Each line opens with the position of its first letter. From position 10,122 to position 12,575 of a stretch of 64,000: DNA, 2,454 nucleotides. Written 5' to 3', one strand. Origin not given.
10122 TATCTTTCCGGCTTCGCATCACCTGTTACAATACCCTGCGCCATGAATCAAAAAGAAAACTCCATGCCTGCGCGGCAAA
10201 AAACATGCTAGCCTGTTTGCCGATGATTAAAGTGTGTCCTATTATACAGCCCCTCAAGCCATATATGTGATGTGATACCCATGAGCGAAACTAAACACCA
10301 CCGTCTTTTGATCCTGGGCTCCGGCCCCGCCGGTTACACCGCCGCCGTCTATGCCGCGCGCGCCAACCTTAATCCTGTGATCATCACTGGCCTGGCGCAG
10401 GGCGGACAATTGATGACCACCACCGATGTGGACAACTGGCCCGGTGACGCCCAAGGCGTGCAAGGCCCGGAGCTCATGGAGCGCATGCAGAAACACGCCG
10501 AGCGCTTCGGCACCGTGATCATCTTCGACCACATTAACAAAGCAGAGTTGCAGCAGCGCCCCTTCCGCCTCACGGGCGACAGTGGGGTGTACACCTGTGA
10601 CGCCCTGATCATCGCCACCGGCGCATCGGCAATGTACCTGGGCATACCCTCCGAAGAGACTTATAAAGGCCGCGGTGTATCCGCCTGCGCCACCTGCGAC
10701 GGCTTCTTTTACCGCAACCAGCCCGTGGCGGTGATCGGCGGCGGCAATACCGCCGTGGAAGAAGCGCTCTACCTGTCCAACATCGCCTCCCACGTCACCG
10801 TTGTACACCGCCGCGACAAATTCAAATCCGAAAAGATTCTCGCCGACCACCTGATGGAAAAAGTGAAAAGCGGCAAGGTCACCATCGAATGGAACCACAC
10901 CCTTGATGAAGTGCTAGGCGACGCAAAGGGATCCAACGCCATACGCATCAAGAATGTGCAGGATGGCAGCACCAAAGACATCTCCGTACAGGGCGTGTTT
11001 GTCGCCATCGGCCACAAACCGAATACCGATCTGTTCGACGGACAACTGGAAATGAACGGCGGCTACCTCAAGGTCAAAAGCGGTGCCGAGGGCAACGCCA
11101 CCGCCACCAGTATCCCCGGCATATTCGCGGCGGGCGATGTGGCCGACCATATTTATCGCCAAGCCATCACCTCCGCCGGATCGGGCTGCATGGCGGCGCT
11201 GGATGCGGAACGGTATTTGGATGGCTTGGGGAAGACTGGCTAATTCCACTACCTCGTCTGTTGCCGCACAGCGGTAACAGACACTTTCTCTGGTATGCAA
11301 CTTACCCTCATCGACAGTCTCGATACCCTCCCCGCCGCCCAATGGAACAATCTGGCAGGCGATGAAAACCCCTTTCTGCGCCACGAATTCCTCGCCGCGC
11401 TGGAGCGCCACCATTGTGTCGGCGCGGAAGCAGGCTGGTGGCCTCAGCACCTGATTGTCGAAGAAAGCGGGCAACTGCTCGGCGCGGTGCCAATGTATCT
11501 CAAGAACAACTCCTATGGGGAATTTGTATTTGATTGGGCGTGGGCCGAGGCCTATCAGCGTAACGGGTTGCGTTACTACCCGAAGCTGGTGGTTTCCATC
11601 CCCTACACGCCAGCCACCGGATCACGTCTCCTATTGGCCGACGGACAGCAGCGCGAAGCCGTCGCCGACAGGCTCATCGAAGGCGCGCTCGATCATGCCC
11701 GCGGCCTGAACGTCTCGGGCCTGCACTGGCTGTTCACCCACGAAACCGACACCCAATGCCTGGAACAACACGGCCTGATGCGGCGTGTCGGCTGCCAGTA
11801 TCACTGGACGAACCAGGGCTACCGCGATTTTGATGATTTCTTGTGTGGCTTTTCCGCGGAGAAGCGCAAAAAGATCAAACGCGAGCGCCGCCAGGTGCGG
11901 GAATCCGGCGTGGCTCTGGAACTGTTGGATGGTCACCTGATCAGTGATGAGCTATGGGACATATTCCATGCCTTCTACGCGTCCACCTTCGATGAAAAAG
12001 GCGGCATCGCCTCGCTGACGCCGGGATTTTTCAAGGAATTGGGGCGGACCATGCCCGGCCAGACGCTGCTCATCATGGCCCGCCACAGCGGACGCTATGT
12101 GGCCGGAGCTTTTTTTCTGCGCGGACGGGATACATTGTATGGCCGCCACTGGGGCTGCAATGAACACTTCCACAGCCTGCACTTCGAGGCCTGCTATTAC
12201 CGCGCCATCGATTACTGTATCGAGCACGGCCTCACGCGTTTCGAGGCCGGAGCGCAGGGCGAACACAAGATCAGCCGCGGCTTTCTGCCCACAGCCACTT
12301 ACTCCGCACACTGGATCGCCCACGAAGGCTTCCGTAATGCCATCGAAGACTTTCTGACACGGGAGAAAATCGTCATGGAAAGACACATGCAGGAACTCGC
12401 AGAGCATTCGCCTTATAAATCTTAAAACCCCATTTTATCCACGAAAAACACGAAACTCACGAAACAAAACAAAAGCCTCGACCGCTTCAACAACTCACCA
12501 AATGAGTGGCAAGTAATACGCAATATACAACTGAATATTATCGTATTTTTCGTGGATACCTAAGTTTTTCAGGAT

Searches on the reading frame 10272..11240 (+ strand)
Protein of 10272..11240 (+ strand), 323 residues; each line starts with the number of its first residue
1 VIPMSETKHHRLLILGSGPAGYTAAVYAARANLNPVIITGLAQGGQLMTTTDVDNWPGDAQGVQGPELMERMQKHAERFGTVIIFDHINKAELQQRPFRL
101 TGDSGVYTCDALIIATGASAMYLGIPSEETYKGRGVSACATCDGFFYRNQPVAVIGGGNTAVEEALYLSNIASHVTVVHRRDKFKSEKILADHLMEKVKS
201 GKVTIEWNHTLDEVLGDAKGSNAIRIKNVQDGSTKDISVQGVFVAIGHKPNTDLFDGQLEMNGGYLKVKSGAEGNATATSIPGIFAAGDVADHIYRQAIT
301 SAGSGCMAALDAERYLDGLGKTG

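Call 107: search_protein_families(library=pfam, max_evalue=0.000001, proteins=[window:10272-11240:+])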
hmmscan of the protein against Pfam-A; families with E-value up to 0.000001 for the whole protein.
window:10272-11240:+ (323 aa): 3 families
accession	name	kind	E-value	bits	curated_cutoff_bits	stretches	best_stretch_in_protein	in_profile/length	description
PF07992.20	Pyr_redox_2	-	5.1e-52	177.5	26.1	1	11-305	2-291/291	Pyridine nucleotide-disulphide oxidoreductase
PF13738.12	Pyr_redox_3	-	1.1e-19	71.2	30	1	63-288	78-305/305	Pyridine nucleotide-disulphide oxidoreductase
PF00070.33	Pyr_redox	-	1.1e-15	58.4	22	1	152-227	2-80/82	Pyridine nucleotide-disulphide oxidoreductase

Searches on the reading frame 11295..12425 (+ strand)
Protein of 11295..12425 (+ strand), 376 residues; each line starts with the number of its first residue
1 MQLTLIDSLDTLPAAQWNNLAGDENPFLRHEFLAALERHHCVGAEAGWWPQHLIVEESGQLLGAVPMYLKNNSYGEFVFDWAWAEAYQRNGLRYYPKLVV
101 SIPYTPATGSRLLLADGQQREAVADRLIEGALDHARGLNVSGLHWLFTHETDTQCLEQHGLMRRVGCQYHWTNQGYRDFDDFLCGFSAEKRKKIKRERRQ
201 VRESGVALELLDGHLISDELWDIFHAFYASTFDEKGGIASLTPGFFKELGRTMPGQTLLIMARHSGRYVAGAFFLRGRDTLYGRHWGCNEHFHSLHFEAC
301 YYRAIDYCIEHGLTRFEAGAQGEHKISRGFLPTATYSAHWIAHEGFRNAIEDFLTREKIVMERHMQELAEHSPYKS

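Call 14: search_protein_families(library=pfam, proteins=[window:11295-12425:+])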
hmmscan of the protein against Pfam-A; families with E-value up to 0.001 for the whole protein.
window:11295-12425:+ (376 aa): 3 families
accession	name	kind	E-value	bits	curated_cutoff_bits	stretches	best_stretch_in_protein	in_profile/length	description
PF04339.18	FemAB_like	-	7.5e-154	512.8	27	1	9-375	2-368/369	Peptidogalycan biosysnthesis/recognition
PF13480.13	Acetyltransf_6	-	1.3e-14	55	22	1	189-322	2-138/143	Acetyltransferase (GNAT) domain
PF00583.31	Acetyltransf_1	-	0.00065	20.4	20.7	0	48-92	31-76/116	Acetyltransferase (GNAT) family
